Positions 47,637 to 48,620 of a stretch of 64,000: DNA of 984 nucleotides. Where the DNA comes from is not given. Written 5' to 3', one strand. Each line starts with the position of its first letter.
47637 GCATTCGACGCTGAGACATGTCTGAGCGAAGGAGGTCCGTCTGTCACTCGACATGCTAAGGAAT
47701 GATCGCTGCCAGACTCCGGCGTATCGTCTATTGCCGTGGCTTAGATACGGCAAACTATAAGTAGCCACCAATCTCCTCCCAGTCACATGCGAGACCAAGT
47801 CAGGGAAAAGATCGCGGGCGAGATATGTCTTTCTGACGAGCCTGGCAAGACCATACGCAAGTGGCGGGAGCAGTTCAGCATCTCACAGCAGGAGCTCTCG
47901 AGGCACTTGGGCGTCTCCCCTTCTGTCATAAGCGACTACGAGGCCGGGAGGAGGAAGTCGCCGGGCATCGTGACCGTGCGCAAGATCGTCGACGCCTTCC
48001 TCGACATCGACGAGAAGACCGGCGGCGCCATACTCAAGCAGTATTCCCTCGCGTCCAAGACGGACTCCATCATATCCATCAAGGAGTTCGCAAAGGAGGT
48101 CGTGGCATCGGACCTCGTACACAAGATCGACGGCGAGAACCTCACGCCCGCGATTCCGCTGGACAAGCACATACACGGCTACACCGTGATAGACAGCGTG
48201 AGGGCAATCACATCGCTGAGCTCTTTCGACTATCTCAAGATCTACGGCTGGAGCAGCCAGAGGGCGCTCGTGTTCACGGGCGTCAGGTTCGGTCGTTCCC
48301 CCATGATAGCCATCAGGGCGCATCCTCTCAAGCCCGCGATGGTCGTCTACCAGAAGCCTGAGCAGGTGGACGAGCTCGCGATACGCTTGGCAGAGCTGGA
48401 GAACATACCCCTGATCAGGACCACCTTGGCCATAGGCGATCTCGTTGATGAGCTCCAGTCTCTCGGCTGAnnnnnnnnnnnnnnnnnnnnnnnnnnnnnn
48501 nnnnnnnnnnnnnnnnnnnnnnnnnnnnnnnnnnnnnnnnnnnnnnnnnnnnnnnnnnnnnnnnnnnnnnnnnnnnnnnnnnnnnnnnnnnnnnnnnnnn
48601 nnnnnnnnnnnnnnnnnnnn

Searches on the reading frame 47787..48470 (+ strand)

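Call 67: search_protein_families(library=pfam, proteins=[window:47787-48470:+], max_evalue=0.0001)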
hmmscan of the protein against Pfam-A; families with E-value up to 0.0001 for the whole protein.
window:47787-48470:+ (227 aa): 3 families
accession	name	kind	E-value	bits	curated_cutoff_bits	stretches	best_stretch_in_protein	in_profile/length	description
PF01381.28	HTH_3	-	6.5e-12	45.7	23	1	23-71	1-48/55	Helix-turn-helix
PF12844.13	HTH_19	-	8.3e-09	35.7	30.2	1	20-70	1-50/64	Helix-turn-helix domain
PF13560.12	HTH_31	-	6.5e-08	33.2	27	1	20-70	3-53/64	Helix-turn-helix domain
